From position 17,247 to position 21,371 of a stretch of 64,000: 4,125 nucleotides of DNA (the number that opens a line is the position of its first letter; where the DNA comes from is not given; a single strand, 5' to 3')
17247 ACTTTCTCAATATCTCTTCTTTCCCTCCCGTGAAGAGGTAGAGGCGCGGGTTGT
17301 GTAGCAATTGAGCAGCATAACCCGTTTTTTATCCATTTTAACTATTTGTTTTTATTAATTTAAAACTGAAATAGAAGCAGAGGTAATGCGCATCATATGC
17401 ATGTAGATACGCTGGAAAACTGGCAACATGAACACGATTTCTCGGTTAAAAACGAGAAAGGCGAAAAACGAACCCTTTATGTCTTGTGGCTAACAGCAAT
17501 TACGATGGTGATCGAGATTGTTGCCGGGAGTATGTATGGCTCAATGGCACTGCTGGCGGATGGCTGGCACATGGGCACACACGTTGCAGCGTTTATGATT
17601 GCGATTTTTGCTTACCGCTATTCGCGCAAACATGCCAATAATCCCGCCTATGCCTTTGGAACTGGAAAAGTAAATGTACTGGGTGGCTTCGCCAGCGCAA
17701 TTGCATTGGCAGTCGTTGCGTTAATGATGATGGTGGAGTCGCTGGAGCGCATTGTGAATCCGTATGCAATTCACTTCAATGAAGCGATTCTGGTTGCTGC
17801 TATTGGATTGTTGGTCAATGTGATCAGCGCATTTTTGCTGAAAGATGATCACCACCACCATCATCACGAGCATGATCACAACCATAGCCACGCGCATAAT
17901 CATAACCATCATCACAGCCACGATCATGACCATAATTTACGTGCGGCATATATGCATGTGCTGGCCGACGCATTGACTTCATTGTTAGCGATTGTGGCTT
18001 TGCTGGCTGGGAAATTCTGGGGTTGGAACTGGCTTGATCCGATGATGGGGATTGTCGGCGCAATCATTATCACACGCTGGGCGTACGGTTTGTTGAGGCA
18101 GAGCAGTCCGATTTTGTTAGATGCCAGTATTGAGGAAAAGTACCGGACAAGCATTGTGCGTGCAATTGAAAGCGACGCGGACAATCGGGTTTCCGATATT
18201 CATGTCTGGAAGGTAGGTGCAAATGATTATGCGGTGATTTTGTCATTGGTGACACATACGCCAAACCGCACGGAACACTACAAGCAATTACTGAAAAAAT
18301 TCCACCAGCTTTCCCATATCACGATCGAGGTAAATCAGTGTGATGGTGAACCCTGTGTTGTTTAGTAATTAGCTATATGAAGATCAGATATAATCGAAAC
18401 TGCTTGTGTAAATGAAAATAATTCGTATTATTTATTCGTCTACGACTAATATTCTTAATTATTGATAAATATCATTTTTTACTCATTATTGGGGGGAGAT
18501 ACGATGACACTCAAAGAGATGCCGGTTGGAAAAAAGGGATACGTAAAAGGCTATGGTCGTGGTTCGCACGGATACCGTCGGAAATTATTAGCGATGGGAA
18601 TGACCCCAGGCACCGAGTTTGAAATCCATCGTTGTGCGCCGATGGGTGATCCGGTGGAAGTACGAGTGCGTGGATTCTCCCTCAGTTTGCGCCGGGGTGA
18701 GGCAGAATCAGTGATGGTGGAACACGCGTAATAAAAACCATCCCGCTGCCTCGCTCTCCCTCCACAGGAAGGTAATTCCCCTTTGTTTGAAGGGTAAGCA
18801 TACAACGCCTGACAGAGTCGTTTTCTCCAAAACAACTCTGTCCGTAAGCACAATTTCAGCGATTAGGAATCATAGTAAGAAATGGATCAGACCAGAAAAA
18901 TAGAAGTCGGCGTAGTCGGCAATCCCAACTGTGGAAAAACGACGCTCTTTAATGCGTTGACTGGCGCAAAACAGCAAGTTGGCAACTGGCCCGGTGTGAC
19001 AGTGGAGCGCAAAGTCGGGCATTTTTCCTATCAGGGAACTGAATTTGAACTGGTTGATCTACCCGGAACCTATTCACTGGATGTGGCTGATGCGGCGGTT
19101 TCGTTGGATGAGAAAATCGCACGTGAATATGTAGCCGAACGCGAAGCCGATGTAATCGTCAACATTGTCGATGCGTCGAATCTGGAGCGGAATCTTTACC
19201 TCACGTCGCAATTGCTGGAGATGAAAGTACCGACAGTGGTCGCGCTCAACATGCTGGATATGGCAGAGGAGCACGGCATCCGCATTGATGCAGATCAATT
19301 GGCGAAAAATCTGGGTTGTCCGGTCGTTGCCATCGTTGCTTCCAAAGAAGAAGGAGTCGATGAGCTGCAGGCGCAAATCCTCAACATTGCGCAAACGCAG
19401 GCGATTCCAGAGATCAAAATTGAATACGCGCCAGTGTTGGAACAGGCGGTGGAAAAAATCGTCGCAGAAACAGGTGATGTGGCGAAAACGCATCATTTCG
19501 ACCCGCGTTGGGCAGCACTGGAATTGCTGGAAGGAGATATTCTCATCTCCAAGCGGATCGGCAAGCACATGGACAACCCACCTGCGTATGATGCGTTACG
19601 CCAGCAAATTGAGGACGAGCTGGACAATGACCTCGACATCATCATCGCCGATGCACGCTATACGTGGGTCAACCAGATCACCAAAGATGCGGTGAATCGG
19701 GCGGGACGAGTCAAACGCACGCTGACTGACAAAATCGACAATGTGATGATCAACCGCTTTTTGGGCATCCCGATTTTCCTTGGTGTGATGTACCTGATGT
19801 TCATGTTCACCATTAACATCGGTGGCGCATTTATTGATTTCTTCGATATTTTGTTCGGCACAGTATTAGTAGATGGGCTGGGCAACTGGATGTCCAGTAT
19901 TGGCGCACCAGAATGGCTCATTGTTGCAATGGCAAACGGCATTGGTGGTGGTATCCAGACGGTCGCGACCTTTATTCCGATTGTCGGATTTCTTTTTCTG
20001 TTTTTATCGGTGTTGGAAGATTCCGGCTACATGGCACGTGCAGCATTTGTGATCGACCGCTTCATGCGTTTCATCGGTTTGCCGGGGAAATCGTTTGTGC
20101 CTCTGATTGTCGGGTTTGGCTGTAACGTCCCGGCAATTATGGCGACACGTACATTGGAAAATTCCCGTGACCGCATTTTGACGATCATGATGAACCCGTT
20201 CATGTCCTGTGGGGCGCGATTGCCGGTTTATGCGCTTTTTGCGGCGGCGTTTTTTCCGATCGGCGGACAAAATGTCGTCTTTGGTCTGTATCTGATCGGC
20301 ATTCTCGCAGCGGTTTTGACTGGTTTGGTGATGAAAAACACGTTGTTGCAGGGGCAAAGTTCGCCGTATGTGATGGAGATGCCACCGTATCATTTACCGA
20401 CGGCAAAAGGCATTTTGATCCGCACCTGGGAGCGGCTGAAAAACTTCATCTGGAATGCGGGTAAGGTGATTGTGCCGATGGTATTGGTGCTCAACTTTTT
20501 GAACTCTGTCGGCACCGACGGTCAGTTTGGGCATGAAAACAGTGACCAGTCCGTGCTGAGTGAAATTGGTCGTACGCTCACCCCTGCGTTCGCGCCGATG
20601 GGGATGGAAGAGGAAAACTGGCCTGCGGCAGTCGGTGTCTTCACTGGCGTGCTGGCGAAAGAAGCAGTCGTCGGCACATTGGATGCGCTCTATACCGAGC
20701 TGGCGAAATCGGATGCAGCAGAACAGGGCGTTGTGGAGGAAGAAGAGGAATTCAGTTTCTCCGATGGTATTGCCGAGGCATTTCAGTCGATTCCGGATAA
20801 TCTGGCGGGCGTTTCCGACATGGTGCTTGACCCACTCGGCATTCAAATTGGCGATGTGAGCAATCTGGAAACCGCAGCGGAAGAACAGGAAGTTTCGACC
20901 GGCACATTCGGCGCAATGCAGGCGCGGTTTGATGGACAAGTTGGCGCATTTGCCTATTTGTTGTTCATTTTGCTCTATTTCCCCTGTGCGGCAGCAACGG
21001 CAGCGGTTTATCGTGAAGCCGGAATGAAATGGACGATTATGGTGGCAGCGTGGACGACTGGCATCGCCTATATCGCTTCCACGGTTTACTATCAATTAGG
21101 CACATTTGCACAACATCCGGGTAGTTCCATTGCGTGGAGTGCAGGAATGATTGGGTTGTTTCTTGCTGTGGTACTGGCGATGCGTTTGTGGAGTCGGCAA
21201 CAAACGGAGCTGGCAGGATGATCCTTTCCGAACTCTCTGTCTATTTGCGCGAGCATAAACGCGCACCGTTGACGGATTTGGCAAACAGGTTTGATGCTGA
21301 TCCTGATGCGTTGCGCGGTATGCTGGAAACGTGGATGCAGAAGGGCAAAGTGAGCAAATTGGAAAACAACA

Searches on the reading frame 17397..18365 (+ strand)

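Call 97: search_protein_families(library=pfam, proteins=[window:17397-18365:+], max_evalue=0.00001)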
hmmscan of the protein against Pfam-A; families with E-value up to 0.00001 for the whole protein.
window:17397-18365:+ (322 aa): 1 family
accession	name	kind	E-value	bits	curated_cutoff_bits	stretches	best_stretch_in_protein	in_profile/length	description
PF01545.26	Cation_efflux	-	8.9e-38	130.5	26.6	1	28-241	3-198/198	Cation efflux family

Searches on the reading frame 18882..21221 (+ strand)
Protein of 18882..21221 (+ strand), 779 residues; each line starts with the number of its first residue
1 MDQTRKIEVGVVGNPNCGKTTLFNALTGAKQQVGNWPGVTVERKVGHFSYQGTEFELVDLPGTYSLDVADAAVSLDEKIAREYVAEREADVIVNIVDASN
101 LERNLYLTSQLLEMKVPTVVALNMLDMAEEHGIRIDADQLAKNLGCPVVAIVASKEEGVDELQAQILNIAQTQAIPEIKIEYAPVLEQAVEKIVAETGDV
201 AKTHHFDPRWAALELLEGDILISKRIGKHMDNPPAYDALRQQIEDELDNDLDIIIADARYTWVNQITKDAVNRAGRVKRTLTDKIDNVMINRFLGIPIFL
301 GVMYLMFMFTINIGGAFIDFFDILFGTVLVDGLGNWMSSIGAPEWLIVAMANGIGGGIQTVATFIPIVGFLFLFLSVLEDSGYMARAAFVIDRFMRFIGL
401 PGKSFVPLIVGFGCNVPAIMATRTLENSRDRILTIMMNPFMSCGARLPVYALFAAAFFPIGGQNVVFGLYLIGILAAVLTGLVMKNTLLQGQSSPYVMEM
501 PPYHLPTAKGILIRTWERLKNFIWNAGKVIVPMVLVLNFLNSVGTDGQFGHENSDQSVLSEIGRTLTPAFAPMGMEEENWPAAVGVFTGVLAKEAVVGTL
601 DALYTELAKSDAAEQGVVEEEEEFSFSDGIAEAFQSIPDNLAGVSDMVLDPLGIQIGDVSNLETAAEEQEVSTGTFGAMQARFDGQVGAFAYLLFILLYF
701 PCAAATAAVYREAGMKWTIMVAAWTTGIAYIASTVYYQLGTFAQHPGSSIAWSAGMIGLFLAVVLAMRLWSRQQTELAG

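Call 81: find_encoding_contigs(protein=window:18882-21221:+, flank=10000, max_places=2)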
Protein window:18882-21221:+ (779 aa): no gene with exactly this product is on record in the collection.

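Call 97: search_protein_families(library=pfam, proteins=[window:18882-21221:+], max_evalue=0.00001)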
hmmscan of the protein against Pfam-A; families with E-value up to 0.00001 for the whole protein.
window:18882-21221:+ (779 aa): 7 families
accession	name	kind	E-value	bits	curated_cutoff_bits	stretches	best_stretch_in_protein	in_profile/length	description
PF02421.24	FeoB_N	-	1.1e-68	230.1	27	1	8-166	2-156/156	Ferrous iron transport protein B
PF07670.19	Gate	-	1.6e-47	160.7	29.6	2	363-456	3-103/104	Nucleoside recognition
PF01926.29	MMR_HSR1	-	4e-24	85.4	21.9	1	8-123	1-112/113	50S ribosome-binding GTPase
PF07664.17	FeoB_C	-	1.9e-22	79.1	26.6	1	466-518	1-54/54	Ferrous iron transport protein B C terminus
PF17910.6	FeoB_Cyto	-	2.5e-20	73.1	23.4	1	182-271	1-89/90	FeoB cytosolic helical domain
PF09439.16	SRPRB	-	2e-06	27.8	25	1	9-112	6-96/178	Signal recognition particle receptor beta subunit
PF00009.33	GTP_EFTU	-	5e-06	26.7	26.5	0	7-170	4-186/188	Elongation factor Tu GTP binding domain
